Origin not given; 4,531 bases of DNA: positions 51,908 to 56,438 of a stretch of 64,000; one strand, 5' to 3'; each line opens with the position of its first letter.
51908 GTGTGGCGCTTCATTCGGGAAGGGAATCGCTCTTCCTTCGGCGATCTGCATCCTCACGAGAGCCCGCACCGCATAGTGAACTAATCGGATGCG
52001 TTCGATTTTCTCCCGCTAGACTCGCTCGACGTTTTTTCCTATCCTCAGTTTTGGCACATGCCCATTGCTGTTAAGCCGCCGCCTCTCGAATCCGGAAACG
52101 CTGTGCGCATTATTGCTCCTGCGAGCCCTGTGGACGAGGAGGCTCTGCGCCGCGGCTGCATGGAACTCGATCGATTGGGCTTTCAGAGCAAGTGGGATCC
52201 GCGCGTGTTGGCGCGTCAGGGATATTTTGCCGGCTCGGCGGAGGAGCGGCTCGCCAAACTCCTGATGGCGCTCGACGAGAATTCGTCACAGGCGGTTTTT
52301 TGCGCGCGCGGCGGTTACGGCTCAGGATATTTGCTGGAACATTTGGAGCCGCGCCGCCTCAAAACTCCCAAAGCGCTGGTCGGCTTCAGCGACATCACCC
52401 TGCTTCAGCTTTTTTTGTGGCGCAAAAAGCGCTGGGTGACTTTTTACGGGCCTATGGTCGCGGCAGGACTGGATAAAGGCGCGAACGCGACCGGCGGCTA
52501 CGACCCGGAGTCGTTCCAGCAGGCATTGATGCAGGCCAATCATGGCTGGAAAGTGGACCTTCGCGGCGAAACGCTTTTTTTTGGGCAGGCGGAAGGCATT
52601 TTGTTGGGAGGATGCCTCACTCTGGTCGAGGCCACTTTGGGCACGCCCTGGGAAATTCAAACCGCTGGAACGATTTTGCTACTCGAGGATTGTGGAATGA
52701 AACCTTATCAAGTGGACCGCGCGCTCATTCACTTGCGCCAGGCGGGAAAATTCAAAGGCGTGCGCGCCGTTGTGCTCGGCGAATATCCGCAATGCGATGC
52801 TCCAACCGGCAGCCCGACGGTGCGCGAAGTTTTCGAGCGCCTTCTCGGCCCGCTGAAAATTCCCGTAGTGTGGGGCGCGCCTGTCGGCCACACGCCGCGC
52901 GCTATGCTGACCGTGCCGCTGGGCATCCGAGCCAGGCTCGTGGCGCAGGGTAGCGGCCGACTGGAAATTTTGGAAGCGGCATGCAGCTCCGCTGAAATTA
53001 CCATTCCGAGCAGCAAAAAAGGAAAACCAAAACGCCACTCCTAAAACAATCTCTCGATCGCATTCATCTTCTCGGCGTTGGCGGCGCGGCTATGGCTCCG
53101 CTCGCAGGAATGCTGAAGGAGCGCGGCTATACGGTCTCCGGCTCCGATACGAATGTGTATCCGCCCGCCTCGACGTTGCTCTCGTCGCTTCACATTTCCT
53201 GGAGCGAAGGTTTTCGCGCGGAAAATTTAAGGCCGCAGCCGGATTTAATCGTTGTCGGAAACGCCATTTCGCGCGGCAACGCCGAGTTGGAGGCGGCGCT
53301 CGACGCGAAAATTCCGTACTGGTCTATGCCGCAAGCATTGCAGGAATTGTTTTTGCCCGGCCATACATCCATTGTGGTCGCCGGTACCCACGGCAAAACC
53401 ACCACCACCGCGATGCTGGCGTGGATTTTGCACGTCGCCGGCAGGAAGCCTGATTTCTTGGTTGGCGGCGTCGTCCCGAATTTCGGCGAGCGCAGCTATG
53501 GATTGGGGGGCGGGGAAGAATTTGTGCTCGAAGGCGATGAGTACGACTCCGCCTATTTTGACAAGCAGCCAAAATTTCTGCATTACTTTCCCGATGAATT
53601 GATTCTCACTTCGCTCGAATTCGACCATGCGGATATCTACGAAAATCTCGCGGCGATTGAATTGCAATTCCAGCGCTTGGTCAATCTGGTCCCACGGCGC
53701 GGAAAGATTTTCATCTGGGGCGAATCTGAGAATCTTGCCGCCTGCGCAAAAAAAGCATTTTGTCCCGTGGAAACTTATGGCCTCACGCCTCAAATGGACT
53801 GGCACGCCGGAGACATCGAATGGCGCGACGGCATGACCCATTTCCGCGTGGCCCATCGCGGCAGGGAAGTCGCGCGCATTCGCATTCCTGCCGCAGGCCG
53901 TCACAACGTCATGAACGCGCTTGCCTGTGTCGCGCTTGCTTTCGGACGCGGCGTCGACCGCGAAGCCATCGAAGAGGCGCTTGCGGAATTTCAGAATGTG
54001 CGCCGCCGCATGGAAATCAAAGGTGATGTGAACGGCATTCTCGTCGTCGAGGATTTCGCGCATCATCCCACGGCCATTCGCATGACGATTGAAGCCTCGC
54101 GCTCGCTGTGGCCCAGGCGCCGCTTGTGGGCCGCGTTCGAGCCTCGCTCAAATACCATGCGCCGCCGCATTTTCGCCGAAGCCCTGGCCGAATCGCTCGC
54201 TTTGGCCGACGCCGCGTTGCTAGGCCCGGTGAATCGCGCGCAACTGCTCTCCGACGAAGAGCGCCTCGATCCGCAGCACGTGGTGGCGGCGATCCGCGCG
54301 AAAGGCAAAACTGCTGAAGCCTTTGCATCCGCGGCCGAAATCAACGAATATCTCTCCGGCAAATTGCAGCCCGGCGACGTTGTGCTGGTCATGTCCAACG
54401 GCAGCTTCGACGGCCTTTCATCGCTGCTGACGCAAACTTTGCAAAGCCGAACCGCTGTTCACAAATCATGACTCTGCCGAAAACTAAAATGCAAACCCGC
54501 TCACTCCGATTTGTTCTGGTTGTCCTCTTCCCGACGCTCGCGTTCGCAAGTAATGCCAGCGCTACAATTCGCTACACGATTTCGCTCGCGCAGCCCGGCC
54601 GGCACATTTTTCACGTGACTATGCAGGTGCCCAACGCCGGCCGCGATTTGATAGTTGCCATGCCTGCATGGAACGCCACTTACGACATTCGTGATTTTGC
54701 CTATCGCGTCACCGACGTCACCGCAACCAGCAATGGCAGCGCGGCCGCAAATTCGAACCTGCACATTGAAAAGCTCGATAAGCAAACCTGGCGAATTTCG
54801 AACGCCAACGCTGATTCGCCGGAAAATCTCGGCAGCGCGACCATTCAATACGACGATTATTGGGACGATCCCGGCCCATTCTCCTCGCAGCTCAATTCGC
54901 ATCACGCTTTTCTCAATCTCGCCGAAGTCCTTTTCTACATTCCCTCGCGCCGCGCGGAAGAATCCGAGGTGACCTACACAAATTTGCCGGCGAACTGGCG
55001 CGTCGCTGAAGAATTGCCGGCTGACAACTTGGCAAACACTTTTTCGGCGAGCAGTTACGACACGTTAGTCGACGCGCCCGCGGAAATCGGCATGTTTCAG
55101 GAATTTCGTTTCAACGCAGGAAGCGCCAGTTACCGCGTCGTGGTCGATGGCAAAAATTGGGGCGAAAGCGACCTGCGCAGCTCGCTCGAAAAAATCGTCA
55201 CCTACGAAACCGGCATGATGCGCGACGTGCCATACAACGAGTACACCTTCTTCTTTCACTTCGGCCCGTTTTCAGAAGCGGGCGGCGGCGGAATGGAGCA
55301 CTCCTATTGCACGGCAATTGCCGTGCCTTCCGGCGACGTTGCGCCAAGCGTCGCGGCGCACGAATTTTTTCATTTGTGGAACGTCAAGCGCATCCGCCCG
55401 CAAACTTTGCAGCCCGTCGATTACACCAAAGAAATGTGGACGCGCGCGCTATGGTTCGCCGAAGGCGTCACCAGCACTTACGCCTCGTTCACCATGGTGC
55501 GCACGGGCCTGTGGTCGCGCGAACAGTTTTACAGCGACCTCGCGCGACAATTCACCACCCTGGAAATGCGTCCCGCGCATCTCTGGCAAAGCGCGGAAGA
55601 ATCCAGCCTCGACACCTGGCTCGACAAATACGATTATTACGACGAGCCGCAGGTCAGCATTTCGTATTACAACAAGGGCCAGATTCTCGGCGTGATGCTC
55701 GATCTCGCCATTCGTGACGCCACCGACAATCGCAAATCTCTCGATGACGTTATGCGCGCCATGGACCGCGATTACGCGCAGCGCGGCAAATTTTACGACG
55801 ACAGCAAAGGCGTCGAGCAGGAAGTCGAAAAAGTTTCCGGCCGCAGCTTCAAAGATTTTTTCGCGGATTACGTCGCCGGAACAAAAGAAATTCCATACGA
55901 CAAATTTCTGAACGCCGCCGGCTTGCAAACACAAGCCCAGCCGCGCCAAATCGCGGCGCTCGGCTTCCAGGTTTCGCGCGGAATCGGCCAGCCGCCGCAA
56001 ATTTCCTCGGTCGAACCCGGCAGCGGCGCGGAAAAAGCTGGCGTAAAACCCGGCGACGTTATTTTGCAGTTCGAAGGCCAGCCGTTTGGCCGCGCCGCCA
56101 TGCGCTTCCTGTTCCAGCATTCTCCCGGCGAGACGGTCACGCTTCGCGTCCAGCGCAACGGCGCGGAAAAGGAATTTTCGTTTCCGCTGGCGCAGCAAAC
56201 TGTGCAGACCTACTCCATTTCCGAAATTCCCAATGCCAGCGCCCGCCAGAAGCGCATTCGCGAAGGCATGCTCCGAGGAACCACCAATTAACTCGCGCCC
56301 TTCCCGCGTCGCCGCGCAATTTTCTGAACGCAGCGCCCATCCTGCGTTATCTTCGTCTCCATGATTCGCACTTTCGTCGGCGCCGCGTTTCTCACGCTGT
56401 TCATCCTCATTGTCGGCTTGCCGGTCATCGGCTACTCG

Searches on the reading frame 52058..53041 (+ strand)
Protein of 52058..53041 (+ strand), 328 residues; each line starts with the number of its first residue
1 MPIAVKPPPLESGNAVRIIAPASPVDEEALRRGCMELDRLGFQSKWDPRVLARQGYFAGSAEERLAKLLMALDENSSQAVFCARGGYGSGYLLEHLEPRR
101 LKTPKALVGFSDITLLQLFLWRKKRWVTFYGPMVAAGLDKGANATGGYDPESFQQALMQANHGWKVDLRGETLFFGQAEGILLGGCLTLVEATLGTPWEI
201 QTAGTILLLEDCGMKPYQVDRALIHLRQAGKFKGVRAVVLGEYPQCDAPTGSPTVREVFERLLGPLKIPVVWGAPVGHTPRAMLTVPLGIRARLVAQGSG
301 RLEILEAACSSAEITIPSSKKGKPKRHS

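Call 72: search_protein_families(library=pfam, proteins=[window:52058-53041:+], max_evalue=1e-8)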
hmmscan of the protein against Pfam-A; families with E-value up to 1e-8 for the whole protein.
window:52058-53041:+ (328 aa): 2 families
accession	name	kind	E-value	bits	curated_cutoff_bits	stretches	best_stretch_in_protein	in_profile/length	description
PF17676.7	Peptidase_S66C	-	4.2e-33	114.9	23.7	1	179-294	1-120/120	LD-carboxypeptidase C-terminal domain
PF02016.21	Peptidase_S66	-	1.2e-28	100.1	25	1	16-131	1-121/121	LD-carboxypeptidase N-terminal domain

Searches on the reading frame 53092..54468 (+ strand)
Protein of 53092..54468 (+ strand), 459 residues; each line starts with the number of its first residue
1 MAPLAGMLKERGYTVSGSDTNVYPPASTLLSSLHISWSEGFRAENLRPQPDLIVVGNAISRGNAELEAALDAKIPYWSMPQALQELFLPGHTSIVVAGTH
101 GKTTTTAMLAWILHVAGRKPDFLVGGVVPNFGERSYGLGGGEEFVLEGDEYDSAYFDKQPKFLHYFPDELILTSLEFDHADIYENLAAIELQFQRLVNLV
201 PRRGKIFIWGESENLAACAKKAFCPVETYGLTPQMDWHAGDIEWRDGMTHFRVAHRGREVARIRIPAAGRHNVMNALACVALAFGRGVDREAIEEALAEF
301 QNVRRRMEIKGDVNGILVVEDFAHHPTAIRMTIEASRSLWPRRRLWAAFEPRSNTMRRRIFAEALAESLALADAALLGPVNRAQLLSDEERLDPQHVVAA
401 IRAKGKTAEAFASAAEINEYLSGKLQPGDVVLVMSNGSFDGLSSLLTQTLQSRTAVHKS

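Call 72: search_protein_families(library=pfam, proteins=[window:53092-54468:+], max_evalue=1e-8)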
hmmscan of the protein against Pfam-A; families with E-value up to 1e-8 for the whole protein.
window:53092-54468:+ (459 aa): 3 families
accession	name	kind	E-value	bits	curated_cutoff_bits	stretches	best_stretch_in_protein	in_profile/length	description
PF08245.18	Mur_ligase_M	-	1e-20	75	24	1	167-283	80-200/200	Mur ligase middle domain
PF02875.26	Mur_ligase_C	-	1.7e-19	71.3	28.4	1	305-437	1-127/127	Mur ligase, glutamate ligase domain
PF01225.30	Mur_ligase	-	2.7e-13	50.5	21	1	1-87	12-91/95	Mur ligase family, catalytic domain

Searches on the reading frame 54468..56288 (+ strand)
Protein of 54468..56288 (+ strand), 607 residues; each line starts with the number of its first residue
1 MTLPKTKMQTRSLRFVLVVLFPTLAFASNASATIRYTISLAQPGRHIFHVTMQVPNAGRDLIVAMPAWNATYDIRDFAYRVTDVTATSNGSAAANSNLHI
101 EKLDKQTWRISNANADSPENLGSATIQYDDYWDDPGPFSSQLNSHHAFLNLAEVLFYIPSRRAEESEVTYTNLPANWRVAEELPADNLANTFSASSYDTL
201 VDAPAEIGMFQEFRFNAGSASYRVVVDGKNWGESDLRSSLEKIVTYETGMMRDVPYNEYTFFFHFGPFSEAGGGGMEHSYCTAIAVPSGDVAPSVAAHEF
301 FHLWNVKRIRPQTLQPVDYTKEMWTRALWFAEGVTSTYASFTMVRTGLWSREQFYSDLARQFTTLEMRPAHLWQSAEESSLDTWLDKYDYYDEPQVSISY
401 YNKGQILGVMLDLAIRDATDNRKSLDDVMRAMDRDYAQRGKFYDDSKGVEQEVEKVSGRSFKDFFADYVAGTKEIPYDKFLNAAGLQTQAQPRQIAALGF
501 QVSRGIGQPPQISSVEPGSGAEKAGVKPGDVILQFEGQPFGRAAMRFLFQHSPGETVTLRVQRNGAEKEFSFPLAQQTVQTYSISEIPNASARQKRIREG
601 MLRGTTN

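Call 72: search_protein_families(library=pfam, proteins=[window:54468-56288:+], max_evalue=1e-8)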
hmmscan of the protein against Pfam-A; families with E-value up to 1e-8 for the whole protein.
window:54468-56288:+ (607 aa): 4 families
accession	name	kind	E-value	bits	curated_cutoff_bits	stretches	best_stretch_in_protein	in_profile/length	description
PF05299.18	Peptidase_M61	-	1.6e-36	125.7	22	1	294-407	4-118/118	M61 glycyl aminopeptidase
PF17899.6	Peptidase_M61_N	-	1e-32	113.9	23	1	35-208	1-167/168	Peptidase M61 N-terminal domain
PF17820.7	PDZ_6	-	4.9e-10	39.5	27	1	512-563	2-54/54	PDZ domain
PF13180.12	PDZ_2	-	6.6e-10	39.6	27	1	498-571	3-77/80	PDZ domain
